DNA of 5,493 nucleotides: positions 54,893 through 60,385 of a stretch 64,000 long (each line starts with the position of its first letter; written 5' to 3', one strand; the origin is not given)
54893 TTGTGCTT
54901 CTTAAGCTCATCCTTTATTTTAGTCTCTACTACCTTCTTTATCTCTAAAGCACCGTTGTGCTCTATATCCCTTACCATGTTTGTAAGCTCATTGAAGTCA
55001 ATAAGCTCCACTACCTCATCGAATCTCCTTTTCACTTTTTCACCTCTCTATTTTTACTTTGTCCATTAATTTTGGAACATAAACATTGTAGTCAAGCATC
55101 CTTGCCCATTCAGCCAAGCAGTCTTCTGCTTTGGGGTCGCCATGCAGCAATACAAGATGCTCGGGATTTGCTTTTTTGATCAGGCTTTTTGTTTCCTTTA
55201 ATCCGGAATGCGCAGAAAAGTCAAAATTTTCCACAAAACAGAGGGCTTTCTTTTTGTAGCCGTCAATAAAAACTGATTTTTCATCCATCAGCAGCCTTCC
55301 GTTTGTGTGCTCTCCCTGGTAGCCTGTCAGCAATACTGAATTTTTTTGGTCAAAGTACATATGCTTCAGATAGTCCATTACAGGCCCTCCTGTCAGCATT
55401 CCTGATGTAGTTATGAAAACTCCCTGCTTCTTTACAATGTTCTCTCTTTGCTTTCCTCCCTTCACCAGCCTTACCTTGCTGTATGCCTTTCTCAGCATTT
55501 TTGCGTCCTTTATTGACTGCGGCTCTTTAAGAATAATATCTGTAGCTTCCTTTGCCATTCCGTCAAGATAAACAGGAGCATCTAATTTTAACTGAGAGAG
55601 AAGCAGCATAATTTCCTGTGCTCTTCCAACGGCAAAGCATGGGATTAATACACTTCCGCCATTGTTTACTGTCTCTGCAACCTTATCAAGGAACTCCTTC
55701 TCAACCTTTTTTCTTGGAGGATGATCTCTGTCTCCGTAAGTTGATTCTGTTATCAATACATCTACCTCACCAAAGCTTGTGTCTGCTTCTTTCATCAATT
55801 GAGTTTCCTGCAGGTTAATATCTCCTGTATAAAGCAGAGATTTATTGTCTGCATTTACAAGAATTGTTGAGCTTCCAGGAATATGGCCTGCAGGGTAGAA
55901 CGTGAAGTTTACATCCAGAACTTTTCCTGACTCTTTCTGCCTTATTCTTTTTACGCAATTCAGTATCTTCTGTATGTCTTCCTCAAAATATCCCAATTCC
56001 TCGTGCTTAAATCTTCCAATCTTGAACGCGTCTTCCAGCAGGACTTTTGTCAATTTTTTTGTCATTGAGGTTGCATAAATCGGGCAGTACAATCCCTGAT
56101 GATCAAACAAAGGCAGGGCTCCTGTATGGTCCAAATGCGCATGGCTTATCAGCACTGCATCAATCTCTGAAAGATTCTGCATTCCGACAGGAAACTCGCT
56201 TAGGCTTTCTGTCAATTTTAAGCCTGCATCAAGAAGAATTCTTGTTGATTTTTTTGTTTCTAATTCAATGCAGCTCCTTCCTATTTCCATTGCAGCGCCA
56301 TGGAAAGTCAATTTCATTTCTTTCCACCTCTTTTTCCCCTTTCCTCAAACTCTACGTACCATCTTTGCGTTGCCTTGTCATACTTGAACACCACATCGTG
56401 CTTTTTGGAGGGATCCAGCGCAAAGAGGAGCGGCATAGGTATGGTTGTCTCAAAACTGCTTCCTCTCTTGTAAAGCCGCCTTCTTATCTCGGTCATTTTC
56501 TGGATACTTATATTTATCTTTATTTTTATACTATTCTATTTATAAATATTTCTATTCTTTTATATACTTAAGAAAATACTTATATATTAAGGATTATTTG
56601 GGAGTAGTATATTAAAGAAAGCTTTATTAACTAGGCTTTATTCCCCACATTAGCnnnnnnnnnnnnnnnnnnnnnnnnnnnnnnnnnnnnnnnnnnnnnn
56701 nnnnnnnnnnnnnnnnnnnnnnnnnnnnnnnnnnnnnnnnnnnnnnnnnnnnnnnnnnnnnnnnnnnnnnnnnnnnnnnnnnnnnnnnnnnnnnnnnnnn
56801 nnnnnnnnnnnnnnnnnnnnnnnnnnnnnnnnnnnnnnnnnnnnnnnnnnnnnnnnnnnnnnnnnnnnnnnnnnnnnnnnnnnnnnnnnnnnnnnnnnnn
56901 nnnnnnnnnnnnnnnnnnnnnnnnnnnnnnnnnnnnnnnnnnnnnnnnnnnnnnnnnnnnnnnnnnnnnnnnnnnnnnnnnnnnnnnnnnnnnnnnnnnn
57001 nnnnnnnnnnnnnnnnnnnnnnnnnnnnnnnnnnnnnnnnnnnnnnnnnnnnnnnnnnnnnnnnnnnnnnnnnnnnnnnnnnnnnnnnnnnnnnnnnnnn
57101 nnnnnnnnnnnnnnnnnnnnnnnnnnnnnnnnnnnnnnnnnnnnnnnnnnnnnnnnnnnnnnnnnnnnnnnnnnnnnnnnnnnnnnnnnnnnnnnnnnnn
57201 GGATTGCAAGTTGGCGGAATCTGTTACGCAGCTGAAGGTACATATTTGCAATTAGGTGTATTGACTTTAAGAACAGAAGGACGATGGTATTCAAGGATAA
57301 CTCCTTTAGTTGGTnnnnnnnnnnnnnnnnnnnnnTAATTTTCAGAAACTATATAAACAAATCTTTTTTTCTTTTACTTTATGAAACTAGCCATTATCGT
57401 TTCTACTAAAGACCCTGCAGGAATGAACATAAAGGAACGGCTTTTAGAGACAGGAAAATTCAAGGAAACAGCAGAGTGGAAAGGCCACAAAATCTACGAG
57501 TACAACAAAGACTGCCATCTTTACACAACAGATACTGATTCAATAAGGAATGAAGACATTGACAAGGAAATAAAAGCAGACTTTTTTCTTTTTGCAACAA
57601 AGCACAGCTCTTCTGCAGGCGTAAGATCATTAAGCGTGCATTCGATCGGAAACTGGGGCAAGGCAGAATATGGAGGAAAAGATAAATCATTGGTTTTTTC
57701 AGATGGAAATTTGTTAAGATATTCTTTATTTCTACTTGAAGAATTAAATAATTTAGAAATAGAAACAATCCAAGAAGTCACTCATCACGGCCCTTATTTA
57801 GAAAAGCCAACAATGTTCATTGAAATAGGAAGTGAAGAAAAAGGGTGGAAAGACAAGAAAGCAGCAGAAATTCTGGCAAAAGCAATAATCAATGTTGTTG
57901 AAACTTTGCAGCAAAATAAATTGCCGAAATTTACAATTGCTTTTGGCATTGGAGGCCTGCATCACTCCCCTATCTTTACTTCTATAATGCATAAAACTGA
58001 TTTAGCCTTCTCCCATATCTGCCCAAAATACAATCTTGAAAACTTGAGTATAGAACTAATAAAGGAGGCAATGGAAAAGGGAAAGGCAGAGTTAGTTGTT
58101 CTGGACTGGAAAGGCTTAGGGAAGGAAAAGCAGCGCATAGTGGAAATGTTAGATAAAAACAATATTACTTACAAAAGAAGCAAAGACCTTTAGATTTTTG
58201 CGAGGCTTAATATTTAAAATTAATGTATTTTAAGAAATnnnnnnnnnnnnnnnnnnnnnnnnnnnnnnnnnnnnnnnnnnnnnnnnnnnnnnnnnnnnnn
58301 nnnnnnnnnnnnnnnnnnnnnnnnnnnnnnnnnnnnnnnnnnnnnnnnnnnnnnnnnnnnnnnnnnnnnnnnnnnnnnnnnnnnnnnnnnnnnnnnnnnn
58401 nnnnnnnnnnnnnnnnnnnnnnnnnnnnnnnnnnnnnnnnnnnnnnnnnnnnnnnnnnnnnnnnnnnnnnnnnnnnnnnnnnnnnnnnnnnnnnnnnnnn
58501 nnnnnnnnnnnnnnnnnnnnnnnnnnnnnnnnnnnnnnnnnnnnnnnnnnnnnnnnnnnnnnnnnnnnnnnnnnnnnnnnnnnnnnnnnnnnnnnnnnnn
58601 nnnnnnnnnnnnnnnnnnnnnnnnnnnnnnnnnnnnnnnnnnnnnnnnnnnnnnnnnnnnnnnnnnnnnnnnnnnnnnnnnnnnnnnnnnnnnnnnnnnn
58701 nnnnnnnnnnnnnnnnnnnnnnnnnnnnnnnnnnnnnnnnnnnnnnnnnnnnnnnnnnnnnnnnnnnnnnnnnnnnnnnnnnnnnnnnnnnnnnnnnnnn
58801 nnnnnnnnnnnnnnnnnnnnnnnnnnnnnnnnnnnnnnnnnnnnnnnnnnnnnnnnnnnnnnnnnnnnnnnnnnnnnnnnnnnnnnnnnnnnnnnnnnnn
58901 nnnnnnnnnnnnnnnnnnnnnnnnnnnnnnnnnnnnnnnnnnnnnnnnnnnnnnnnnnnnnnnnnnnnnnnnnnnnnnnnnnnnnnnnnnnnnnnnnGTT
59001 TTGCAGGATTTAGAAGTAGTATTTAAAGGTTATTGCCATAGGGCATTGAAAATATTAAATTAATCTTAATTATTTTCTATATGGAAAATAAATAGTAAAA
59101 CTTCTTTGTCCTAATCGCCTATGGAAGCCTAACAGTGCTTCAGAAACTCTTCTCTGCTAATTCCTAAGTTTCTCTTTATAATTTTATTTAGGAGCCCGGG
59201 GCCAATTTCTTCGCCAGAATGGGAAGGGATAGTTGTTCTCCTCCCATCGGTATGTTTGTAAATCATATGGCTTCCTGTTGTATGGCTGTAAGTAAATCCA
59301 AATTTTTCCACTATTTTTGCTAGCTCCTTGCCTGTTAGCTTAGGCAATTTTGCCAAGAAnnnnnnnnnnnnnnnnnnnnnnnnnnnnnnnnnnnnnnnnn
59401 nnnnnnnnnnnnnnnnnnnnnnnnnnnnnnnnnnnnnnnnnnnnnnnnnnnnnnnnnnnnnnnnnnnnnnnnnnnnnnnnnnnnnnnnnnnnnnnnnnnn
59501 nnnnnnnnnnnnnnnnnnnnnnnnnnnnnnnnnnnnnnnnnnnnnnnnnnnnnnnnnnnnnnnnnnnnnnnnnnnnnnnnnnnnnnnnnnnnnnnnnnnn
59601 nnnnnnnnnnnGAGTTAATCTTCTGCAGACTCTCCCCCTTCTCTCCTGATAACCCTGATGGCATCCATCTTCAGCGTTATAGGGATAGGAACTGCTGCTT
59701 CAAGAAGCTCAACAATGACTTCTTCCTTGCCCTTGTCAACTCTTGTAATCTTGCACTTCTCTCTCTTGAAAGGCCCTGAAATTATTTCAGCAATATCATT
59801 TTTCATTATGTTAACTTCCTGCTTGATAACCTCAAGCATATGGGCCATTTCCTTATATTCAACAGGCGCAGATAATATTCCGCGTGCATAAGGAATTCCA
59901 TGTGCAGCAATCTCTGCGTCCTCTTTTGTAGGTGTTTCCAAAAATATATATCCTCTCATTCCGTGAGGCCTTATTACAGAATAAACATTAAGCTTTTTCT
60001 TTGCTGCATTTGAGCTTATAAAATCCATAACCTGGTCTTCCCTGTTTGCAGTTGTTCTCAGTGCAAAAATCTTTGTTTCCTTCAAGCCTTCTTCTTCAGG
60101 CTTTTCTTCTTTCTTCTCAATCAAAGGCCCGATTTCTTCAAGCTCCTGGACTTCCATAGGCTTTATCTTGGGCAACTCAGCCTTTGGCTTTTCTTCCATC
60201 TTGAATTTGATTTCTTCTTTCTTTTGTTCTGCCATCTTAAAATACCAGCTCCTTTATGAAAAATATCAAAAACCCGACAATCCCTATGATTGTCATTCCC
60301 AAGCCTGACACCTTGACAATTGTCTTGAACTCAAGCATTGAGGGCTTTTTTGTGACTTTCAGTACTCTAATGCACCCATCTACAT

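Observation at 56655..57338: Protein built from ~10 G-[VLM]-Q-x-G-[LFV]-x-N repeats, bacterial-lipoprotein-like, in an AT-rich island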

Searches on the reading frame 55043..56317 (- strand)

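Call 31: search_protein_families(library=pfam, proteins=[window:55043-56317:-], max_evalue=0.001)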
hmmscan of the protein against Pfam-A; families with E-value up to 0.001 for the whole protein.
window:55043-56317:- (425 aa): 6 families
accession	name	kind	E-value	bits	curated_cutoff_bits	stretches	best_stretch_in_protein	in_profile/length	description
PF10996.14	Beta-Casp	-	1.4e-21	77.7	27.7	1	233-342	1-119/120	Beta-Casp domain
PF16661.11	Lactamase_B_6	-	9.4e-17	61.4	27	1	24-180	6-175/193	Metallo-beta-lactamase superfamily domain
PF12706.13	Lactamase_B_2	-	3e-14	53.5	27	1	25-198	1-170/200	Beta-lactamase superfamily domain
PF07521.17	RMMBL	-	2.8e-12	46.9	21.6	1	362-415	8-63/63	Zn-dependent metallo-hydrolase RNA specificity domain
PF00753.33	Lactamase_B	-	1e-09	39.1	22.7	1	25-178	16-161/196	Metallo-beta-lactamase superfamily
PF13483.12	Lactamase_B_3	-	0.00042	20.8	24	0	12-189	5-130/160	Beta-lactamase superfamily domain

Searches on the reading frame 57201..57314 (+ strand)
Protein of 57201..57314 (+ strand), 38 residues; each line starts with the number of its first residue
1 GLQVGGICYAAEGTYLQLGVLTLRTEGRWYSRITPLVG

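Call 66: find_related_loci(query=A2, collection=metagenome_contigs, flank=6000)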
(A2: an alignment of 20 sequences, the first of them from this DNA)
Query A2 (38 aa) in metagenome_contigs; peptide patterns used: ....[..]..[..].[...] (x = any residue, [..] = any of these).
44 stretches matched a pattern; 15 encode a relative of the query (tblastn E <= 1e-3); 15 distinct loci.
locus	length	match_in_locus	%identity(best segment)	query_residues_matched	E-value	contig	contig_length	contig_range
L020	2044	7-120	61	1-38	4e-14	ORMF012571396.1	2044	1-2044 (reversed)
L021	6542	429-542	61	1-38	5e-14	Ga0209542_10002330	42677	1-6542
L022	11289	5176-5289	61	1-38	5e-14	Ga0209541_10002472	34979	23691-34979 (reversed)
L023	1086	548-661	63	1-38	1e-13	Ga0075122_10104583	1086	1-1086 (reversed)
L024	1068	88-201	50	1-38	8e-13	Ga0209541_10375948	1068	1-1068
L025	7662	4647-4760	47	1-38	3e-12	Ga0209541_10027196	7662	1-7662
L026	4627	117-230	47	1-38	1e-11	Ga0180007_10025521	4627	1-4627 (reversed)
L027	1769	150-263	55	1-38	2e-11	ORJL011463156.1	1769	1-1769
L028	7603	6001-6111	51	1-37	3e-11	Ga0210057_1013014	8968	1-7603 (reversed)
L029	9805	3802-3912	51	1-37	3e-11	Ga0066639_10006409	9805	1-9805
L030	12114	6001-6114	50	1-38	8e-11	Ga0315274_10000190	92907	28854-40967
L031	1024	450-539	60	9-38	1e-10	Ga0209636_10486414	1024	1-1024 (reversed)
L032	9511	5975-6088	47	1-38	2e-10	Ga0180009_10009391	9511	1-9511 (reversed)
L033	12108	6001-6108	56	3-38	8e-10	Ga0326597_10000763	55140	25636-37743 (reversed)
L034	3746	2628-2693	45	17-38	4e-5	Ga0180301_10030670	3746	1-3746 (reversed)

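Call 67: find_related_loci(query=A2, collection=viral_contigs, flank=6000)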
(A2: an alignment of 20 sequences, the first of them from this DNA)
Query A2 (38 aa) in viral_contigs; peptide patterns used: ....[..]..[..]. (x = any residue, [..] = any of these).
11 stretches matched a pattern, but none encodes a relative of the query by tblastn (E <= 1e-3).

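Call 71: search_protein_families(library=pfam, proteins=[L033:4519-6153:+, L033:3620-4216:-, L033:4256-4519:+, L033:6584-6955:+, L033:7036-7572:+, L033:8082-9926:+, L034:2271-2705:+, L034:1481-2236:+, L034:3-1040:-, L028:4370-5641:+], max_evalue=0.001)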
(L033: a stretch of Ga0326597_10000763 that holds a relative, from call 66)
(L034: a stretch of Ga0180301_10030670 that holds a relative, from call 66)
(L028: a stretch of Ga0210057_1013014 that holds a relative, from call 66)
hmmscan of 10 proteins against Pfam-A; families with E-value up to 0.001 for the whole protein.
L033:4519-6153:+ (545 aa): 5 families
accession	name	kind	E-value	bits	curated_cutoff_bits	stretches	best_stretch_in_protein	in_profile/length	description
PF00069.31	Pkinase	-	2.3e-16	60.4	31.7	1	30-234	8-196/263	Protein kinase domain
PF02771.21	Acyl-CoA_dh_N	-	7.1e-06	26.8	22.9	0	389-432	46-89/113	Acyl-CoA dehydrogenase, N-terminal domain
PF07714.23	PK_Tyr_Ser-Thr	-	8.9e-06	25.6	23.1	1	30-189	8-157/258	Protein tyrosine and serine/threonine kinase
PF17667.7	Pkinase_fungal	-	2.6e-05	23.6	24.1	1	138-190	292-348/387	Fungal protein kinase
PF01636.29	APH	-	3e-05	24.3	23.2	1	145-185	155-201/239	Phosphotransferase enzyme family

L033:3620-4216:- (199 aa): 2 families
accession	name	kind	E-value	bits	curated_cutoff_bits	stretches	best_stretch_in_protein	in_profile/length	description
PF18765.7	Polbeta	-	1.1e-10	41.9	26.9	1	91-186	2-89/93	Polymerase beta, Nucleotidyltransferase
PF01909.29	NTP_transf_2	-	4.9e-09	36.9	21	1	91-139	3-47/93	Nucleotidyltransferase domain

L033:4256-4519:+ (88 aa): 0 families

L033:6584-6955:+ (124 aa): 0 families

L033:7036-7572:+ (179 aa): 11 families
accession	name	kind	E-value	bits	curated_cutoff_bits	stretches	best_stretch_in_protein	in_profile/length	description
PF18765.7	Polbeta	-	2.5e-10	40.8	26.9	1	105-173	15-87/93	Polymerase beta, Nucleotidyltransferase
PF01909.29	NTP_transf_2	-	9.3e-09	36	21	1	93-146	4-63/93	Nucleotidyltransferase domain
PF00392.27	GntR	-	5e-07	29.7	27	1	21-60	18-58/64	Bacterial regulatory proteins, gntR family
PF08281.18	Sigma70_r4_2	-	7.4e-06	26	25.7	0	21-47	21-47/54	Sigma-70, region 4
PF12802.13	MarR_2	-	5.7e-05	23.6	27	1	9-59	4-53/61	MarR family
PF13412.12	HTH_24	-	6.8e-05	22.8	21.9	1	18-57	9-48/48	Winged helix-turn-helix DNA-binding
PF08279.18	HTH_11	-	0.00021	21.5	25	1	19-62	7-50/55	HTH domain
PF17007.11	HTH_micro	-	0.00045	19.6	27.3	1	15-82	96-163/454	HTH-like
PF01022.26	HTH_5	-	0.00051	20.3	22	0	18-57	10-46/47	Bacterial regulatory protein, arsR family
PF01325.25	Fe_dep_repress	-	0.00065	20.3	26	0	28-62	24-58/60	Iron dependent repressor, N-terminal DNA binding domain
PF13545.12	HTH_Crp_2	-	0.00074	19.9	27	0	26-64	22-59/70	Crp-like helix-turn-helix domain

L033:8082-9926:+ (615 aa): 2 families
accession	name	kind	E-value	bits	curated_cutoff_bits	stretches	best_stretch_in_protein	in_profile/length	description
PF01909.29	NTP_transf_2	-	2.3e-06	28.3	21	1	188-230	11-47/93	Nucleotidyltransferase domain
PF18765.7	Polbeta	-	8.2e-05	23.1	26.9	1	191-235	11-54/93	Polymerase beta, Nucleotidyltransferase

L034:2271-2705:+ (145 aa): 0 families

L034:1481-2236:+ (252 aa): 1 family
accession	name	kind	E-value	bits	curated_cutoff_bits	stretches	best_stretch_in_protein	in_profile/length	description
PF01978.25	TrmB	-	3.3e-19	69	25.6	1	12-76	3-67/68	Sugar-specific transcriptional regulator TrmB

L034:3-1040:- (346 aa): 1 family
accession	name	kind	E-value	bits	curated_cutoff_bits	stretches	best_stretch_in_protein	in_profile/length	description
PF00579.31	tRNA-synt_1b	-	9.4e-45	153.6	21.1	1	58-337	2-290/292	tRNA synthetases class I (W and Y)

L028:4370-5641:+ (424 aa): 3 families
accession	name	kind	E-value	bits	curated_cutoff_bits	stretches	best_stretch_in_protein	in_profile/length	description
PF00710.25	Asparaginase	-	1e-54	185.4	22.5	1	77-272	2-190/193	Asparaginase, N-terminal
PF17763.6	Asparaginase_C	-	2.9e-20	72.8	34.6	1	291-405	1-108/114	Glutaminase/Asparaginase C-terminal domain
PF18195.6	GatD_N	-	8.1e-11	41.6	25.7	1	4-55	1-54/54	GatD N-terminal domain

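Call 72: search_protein_families(library=pfam, proteins=[L030:5038-5472:+, L030:6203-7378:+, L030:4196-4696:-, L030:7570-8178:-, L030:8320-9273:+, L025:3109-3957:+, L025:4851-5225:+, L025:5292-6284:+, L032:4684-5472:+, L032:6150-6830:+], max_evalue=0.001)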
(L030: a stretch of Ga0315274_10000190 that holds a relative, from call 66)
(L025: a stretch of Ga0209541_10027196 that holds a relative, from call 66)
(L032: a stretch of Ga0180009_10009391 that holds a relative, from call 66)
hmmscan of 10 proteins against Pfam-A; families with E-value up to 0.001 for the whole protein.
L030:5038-5472:+ (145 aa): 1 family
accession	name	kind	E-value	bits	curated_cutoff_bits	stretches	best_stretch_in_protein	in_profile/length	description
PF01092.24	Ribosomal_S6e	-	1.8e-25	89.6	26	1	4-131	2-124/125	Ribosomal protein S6e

L030:6203-7378:+ (392 aa): 6 families
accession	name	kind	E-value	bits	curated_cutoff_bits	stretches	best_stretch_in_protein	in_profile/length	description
PF00009.33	GTP_EFTU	-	5e-35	121.2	26.5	1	13-180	2-184/188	Elongation factor Tu GTP binding domain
PF09173.17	eIF2_C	-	1.2e-24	86.8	22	1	307-391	2-86/86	Initiation factor eIF2 gamma, C terminal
PF03144.31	GTP_EFTU_D2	-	5.5e-07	30.4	30.3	1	214-274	1-54/73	Elongation factor Tu domain 2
PF01926.29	MMR_HSR1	-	9.6e-07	29.3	21.9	1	17-130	2-113/113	50S ribosome-binding GTPase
PF03193.22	RsgA_GTPase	-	3.4e-06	27.4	30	1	89-180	20-106/174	RsgA GTPase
PF16897.10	MMR_HSR1_Xtn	-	3.4e-05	24.2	35.2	1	118-178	52-100/106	C-terminal region of MMR_HSR1 domain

L030:4196-4696:- (167 aa): 0 families

L030:7570-8178:- (203 aa): 0 families

L030:8320-9273:+ (318 aa): 4 families
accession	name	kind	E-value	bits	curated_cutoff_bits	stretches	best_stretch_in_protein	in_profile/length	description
PF01189.24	Methyltr_RsmB-F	-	1.6e-46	158.9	27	1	106-313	2-198/199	16S rRNA methyltransferase RsmB/F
PF17125.10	Methyltr_RsmF_N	-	7.9e-11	42.7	34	1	9-98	5-85/86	N-terminal domain of 16S rRNA methyltransferase RsmF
PF22458.1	RsmF-B_ferredox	-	0.00018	22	27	1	21-63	15-57/74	Methyltr_RsmF/B-like, ferredoxin-like domain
PF01728.25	FtsJ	-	0.0008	19.8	24.1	0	112-250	21-144/181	FtsJ-like methyltransferase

L025:3109-3957:+ (283 aa): 2 families
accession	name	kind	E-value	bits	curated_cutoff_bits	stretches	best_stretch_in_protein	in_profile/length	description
PF00149.33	Metallophos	-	1e-10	42.8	21.5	1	19-207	3-190/191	Calcineurin-like phosphoesterase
PF12850.12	Metallophos_2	-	2.6e-05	24.7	27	1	19-211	3-122/154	Calcineurin-like phosphoesterase superfamily domain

L025:4851-5225:+ (125 aa): 0 families

L025:5292-6284:+ (331 aa): 0 families

L032:4684-5472:+ (263 aa): 2 families
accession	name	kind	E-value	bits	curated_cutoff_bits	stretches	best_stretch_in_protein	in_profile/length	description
PF01978.25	TrmB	-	2e-19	69.6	25.6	1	12-78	2-67/68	Sugar-specific transcriptional regulator TrmB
PF11495.14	Regulator_TrmB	-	3.5e-05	23.6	22.2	1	132-262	5-131/233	Archaeal transcriptional regulator TrmB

L032:6150-6830:+ (227 aa): 0 families

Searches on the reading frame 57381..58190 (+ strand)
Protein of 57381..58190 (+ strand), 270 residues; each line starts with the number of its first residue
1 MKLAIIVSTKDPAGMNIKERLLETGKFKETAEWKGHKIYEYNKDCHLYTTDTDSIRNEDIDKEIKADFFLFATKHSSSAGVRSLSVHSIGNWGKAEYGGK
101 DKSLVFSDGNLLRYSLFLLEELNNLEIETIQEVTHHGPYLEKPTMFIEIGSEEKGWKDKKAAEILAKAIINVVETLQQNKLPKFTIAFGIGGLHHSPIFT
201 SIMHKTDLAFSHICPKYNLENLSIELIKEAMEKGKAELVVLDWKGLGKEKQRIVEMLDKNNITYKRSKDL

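Call 16: find_encoding_contigs(protein=window:57381-58190:+, flank=5000)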
Protein window:57381-58190:+ (270 aa): 1 contig read that carries it; 1 place shown.
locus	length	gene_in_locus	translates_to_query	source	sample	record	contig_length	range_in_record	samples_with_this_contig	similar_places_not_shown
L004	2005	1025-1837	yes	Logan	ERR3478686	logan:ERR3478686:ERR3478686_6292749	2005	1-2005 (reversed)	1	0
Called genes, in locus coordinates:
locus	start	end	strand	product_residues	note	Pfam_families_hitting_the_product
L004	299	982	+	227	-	-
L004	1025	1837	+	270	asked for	PF04414:tRNA_deacylase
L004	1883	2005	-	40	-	?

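Call 31: search_protein_families(library=pfam, proteins=[window:57381-58190:+], max_evalue=0.001)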
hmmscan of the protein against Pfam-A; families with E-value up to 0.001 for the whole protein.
window:57381-58190:+ (270 aa): 1 family
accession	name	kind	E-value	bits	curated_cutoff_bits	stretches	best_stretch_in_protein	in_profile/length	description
PF04414.18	tRNA_deacylase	-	1.3e-55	188.6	33.6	1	64-263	3-203/205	D-aminoacyl-tRNA deacylase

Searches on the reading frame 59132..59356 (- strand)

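Call 31: search_protein_families(library=pfam, proteins=[window:59132-59356:-], max_evalue=0.001)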
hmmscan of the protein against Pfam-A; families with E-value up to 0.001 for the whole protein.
window:59132-59356:- (75 aa): 1 family
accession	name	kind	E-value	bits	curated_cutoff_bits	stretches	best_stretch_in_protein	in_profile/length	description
PF07927.17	HicA_toxin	-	2.4e-18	66.4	27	1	9-61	1-54/58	HicA toxin of bacterial toxin-antitoxin,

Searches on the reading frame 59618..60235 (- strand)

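Call 31: search_protein_families(library=pfam, proteins=[window:59618-60235:-], max_evalue=0.001)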
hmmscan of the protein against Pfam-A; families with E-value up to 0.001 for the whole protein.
window:59618-60235:- (206 aa): 2 families
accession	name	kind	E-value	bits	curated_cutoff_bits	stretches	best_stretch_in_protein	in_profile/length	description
PF03439.18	Spt5-NGN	-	5.3e-18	65.2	22.4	1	55-134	1-84/84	Early transcription elongation factor of RNA pol II, NGN section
PF00467.35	KOW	-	0.0001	22.4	22.3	1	145-176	1-32/32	KOW motif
